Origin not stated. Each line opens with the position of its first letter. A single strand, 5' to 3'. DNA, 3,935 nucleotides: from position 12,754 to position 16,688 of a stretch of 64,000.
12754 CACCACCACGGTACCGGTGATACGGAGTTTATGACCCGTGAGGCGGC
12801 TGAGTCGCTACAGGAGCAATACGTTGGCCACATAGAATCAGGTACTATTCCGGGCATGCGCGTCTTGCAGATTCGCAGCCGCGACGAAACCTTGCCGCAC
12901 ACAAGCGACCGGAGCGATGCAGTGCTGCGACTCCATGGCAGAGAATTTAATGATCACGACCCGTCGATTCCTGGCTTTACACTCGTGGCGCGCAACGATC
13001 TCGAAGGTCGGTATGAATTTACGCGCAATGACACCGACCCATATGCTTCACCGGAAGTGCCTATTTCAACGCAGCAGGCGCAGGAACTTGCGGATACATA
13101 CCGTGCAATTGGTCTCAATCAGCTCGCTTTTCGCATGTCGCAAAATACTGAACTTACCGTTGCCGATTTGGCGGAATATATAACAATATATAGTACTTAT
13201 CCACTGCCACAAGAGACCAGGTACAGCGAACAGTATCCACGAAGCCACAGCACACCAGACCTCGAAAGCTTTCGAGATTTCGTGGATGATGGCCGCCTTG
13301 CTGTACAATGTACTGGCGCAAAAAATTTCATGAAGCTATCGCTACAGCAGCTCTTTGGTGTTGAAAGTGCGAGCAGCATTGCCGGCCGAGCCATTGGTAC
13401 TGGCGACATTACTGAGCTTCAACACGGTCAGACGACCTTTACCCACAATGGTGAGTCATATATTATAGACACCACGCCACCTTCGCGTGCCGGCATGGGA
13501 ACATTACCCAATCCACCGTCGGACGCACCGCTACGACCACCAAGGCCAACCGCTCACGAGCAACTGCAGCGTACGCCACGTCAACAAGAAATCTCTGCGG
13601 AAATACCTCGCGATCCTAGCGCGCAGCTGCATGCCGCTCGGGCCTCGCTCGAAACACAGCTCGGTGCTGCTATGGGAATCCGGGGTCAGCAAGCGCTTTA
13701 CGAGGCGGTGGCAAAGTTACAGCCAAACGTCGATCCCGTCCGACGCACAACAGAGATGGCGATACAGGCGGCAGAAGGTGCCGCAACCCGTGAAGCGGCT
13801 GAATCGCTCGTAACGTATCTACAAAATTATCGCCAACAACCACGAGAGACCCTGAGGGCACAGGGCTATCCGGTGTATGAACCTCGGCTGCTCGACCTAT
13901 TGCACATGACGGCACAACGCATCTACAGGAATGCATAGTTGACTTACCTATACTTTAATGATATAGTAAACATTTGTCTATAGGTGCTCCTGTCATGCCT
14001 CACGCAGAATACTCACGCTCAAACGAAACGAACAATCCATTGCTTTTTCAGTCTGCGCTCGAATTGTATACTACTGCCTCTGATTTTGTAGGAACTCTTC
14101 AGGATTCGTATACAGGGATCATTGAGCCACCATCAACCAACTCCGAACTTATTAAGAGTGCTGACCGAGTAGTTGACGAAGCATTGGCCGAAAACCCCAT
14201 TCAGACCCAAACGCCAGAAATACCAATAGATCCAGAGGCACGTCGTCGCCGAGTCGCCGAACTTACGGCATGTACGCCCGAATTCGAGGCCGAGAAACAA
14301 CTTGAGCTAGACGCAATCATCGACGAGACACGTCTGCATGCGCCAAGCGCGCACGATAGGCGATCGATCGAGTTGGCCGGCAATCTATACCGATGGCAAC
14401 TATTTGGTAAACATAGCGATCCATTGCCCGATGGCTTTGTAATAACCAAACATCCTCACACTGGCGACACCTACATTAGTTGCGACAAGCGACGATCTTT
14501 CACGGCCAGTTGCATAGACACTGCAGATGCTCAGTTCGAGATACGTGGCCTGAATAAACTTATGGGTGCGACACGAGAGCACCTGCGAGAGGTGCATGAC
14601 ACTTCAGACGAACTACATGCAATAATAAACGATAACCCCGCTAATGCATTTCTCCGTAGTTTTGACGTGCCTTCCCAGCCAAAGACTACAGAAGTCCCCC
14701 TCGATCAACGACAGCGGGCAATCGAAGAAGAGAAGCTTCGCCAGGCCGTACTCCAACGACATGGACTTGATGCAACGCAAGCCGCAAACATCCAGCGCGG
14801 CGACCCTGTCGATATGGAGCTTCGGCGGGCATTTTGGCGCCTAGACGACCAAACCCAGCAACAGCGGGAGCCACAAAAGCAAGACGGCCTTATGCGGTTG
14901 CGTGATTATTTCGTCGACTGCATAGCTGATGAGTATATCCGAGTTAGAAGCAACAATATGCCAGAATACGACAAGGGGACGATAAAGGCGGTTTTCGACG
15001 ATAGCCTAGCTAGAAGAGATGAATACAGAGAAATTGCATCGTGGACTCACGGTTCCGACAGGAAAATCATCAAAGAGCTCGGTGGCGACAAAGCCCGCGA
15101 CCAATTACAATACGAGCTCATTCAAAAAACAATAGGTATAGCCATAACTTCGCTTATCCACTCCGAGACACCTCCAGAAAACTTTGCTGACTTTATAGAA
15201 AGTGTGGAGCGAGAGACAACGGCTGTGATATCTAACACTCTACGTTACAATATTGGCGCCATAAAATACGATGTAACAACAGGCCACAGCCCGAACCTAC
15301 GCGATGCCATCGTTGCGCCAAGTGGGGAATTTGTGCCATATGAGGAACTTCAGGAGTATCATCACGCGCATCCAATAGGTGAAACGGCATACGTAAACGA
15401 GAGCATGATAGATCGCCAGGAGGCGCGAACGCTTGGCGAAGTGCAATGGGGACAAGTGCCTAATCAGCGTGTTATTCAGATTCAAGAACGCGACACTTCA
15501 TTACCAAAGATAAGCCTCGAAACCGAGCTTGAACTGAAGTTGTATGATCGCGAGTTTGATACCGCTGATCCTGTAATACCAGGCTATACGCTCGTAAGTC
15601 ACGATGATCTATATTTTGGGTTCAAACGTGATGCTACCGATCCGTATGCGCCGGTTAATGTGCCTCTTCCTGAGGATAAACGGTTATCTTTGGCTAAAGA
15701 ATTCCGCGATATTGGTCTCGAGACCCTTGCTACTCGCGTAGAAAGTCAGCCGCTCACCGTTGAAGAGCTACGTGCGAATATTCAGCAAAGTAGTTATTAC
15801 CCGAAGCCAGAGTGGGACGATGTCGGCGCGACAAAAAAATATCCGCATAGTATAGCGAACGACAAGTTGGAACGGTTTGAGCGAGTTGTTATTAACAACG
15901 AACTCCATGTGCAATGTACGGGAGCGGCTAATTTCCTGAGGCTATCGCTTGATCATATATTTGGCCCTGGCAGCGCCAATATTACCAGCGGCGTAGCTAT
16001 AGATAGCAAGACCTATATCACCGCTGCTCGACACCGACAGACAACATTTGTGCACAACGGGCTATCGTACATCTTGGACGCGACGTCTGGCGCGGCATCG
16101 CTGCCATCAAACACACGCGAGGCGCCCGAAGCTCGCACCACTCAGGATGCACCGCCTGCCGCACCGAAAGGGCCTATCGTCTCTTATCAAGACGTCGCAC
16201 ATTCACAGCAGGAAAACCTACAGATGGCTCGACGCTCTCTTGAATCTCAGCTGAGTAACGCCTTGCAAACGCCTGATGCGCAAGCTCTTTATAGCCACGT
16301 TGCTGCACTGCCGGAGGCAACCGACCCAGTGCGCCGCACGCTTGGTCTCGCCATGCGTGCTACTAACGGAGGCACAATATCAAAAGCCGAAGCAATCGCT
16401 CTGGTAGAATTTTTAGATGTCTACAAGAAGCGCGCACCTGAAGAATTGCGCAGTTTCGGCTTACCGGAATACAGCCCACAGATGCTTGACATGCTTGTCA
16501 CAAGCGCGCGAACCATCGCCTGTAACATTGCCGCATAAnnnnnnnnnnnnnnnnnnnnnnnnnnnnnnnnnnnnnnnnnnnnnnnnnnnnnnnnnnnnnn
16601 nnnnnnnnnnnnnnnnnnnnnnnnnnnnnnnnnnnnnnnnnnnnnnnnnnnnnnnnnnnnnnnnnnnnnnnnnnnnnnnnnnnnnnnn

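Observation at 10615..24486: A 13.9-kb block with five tandem ~850-aa paralogs splits the S10 operon between rpsJ and rplC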

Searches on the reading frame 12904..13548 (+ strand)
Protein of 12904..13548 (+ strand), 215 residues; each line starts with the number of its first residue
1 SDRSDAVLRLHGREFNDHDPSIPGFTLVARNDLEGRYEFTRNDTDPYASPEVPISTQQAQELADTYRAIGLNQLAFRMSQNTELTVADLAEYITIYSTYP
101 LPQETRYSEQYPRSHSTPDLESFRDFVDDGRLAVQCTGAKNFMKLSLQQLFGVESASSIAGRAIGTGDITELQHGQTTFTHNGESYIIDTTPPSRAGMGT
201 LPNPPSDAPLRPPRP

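Call 31: search_protein_families(library=pfam, proteins=[window:12904-13548:+], max_evalue=10)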
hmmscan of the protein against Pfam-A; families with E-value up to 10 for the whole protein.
seq(215 aa): 0 families

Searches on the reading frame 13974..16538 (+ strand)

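Call 4: search_protein_families(library=pfam, proteins=[window:13974-16538:+], max_evalue=1)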
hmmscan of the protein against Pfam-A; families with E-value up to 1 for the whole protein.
window:13974-16538:+ (854 aa): 0 families

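Call 5: search_protein_families(library=ncbifam, proteins=[window:13974-16538:+], max_evalue=1)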
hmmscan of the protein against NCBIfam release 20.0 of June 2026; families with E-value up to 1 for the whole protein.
window:13974-16538:+ (854 aa): 0 families

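Call 96: search_protein_families(library=padloc, proteins=[window:13974-16538:+], max_evalue=0.1)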
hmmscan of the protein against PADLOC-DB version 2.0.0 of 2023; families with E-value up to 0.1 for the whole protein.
window:13974-16538:+ (854 aa): 1 family
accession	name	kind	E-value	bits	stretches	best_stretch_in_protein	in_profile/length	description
PDLC03726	oMTase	-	0.046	11.8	1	20-57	2-39/140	orphan methyltransferase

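Call 97: search_protein_families(library=phrogs, proteins=[window:13974-16538:+], max_evalue=0.1)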
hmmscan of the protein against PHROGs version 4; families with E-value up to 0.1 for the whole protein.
window:13974-16538:+ (854 aa): 1 family
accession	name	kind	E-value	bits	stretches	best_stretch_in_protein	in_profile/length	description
phrog_11687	-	unknown function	0.025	15.6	0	298-347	31-79/116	-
